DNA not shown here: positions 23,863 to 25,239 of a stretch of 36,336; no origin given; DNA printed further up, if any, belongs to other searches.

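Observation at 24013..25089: AlkZ-like (Q-x-Q) DNA glycosylase: possible self-resistance marker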

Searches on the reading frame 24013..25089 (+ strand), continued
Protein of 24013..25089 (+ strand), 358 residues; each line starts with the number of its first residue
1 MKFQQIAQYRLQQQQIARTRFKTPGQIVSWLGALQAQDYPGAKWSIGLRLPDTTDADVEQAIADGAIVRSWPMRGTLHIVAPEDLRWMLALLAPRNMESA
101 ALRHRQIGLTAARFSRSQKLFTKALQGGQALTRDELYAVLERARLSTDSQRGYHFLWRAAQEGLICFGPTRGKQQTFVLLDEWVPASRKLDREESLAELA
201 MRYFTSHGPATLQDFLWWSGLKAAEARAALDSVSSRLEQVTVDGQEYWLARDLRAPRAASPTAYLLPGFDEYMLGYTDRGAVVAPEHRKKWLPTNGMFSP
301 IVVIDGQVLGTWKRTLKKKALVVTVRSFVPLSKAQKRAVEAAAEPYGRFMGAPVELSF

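Call 97: get_annotated_region(hit=H5, flank=8000)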
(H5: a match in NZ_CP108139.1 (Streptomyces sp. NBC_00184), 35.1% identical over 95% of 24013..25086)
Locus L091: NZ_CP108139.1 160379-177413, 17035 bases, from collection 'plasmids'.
description: Streptomyces sp. NBC_00184 plasmid unnamed2, complete sequence
organism: Streptomyces sp. NBC_00184 (NCBI taxid 2975673)
taxonomy: Bacteria; Actinomycetota; Actinomycetes; Kitasatosporales; Streptomycetaceae; Streptomyces; Streptomyces sp. NBC 00184
host: -; source: -; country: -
typing (MOB-suite, as given by PLSDB): non-mobilizable; replicon rep_cluster_1910
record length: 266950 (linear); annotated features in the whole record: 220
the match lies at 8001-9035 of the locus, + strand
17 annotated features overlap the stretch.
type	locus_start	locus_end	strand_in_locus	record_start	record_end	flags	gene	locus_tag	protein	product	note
CDS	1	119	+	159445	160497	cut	pdxA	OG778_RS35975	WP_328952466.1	4-hydroxythreonine-4-phosphate dehydrogenase PdxA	GO:0008615 - pyridoxine biosynthetic process [Evidence IEA]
CDS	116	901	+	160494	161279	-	-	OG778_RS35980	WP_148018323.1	DeoR/GlpR family DNA-binding transcription regulator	-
CDS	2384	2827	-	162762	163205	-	-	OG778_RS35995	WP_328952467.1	nuclear transport factor 2 family protein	-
CDS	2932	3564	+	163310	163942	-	-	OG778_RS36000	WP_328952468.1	helix-turn-helix domain-containing protein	-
CDS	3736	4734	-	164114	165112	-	-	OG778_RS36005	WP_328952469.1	DUF5937 family protein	-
CDS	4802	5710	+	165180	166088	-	-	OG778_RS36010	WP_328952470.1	aldo/keto reductase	-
CDS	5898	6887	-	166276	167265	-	-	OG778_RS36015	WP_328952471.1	phosphotransferase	-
CDS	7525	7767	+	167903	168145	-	-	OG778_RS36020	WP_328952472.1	hypothetical protein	-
CDS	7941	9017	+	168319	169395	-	-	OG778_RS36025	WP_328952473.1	winged helix DNA-binding domain-containing protein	-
CDS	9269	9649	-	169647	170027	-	-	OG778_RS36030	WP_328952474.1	ArsR family transcriptional regulator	-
CDS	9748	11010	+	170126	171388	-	-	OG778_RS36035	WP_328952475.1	MFS transporter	GO:0055085 - transmembrane transport [Evidence IEA]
CDS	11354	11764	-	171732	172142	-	-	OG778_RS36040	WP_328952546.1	MerR family transcriptional regulator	GO:0006355 - regulation of DNA-templated transcription [Evidence IEA]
CDS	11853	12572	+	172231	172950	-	-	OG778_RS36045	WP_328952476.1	SDR family NAD(P)-dependent oxidoreductase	-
CDS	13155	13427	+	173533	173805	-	-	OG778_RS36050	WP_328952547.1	transposase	-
CDS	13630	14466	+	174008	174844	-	-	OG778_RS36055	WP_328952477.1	alpha/beta hydrolase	-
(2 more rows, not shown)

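Call 98: get_annotated_region(hit=H12, flank=8000)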
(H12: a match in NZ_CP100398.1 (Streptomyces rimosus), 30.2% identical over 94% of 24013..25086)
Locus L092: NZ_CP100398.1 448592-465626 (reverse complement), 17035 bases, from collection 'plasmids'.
description: Streptomyces rimosus subsp. rimosus strain HP126 plasmid pSRIMHP, complete sequence
organism: Streptomyces rimosus (NCBI taxid 132474)
taxonomy: Bacteria; Actinomycetota; Actinomycetes; Kitasatosporales; Streptomycetaceae; Streptomyces; Streptomyces rimosus
host: -; source: pure culture,mutant of Streptomyces rimosus subsp. rimosus R7; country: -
typing (MOB-suite, as given by PLSDB): mobilizable; replicon rep_cluster_1974; relaxase MOBF
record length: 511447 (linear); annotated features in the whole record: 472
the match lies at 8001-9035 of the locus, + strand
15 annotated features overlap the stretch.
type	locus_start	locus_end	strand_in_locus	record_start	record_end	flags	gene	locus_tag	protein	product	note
CDS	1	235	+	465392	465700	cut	-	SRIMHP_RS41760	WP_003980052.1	hypothetical protein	-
CDS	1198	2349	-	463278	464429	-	-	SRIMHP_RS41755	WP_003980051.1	serine hydrolase domain-containing protein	-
CDS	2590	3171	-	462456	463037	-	-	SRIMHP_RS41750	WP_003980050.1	helix-turn-helix domain-containing protein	-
CDS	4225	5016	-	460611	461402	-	-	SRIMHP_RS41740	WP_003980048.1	hypothetical protein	-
CDS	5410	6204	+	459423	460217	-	-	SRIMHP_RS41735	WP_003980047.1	VOC family protein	-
CDS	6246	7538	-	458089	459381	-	-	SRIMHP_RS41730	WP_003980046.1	hypothetical protein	-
CDS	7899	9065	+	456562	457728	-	-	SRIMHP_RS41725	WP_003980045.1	winged helix DNA-binding domain-containing protein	-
CDS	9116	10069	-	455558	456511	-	-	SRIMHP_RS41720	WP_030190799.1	YafY family protein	-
CDS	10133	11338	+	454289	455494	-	-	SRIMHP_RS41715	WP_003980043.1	epoxide hydrolase family protein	-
CDS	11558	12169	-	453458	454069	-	-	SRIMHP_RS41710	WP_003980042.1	NAD(P)H-binding protein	-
CDS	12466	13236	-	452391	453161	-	-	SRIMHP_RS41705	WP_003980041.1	SDR family oxidoreductase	-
CDS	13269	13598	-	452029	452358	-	-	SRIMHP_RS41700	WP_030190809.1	hypothetical protein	-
CDS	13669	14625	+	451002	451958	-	-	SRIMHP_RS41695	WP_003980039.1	LysR family transcriptional regulator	GO:0006355 - regulation of DNA-templated transcription [Evidence IEA]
CDS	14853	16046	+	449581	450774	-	-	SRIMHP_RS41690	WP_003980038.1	serine hydrolase domain-containing protein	-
CDS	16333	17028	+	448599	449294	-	-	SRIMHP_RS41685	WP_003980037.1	haloacid dehalogenase type II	GO:0006805 - xenobiotic metabolic process [Evidence IEA]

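Call 99: get_annotated_region(hit=H1, flank=6000)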
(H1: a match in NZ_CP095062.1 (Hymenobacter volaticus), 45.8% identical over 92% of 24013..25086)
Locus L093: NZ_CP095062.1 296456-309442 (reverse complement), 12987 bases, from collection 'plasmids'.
description: Hymenobacter volaticus strain 5420 S-77 plasmid unnamed1, complete sequence
organism: Hymenobacter volaticus (NCBI taxid 2932254)
taxonomy: Bacteria; Bacteroidota; Cytophagia; Cytophagales; Hymenobacteraceae; Hymenobacter; Hymenobacter volaticus
host: -; source: single cell,air; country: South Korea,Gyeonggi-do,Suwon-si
typing (MOB-suite, as given by PLSDB): non-mobilizable
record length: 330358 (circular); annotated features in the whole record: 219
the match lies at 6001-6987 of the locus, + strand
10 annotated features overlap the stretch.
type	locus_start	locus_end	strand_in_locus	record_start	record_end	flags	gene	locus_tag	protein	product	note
CDS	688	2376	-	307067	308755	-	-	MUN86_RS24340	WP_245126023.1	glycoside hydrolase 43 family protein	-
CDS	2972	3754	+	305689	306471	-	-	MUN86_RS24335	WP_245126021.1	rhamnogalacturonan acetylesterase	-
CDS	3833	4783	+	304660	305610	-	-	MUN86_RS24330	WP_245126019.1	pectinesterase family protein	GO:0042545 - cell wall modification [Evidence IEA]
CDS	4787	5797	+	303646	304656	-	-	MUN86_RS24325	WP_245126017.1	pectinesterase family protein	GO:0042545 - cell wall modification [Evidence IEA]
CDS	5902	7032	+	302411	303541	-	-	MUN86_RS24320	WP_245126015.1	winged helix DNA-binding domain-containing protein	-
CDS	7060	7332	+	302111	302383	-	-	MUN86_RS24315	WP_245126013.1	hypothetical protein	-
CDS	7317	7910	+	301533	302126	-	-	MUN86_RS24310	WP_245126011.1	arginase family protein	-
CDS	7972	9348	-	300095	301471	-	-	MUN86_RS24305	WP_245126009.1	Gfo/Idh/MocA family oxidoreductase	-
CDS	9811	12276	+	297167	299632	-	-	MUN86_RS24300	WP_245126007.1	alkaline phosphatase family protein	-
CDS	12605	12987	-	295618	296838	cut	-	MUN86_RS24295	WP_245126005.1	glycoside hydrolase family 88 protein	-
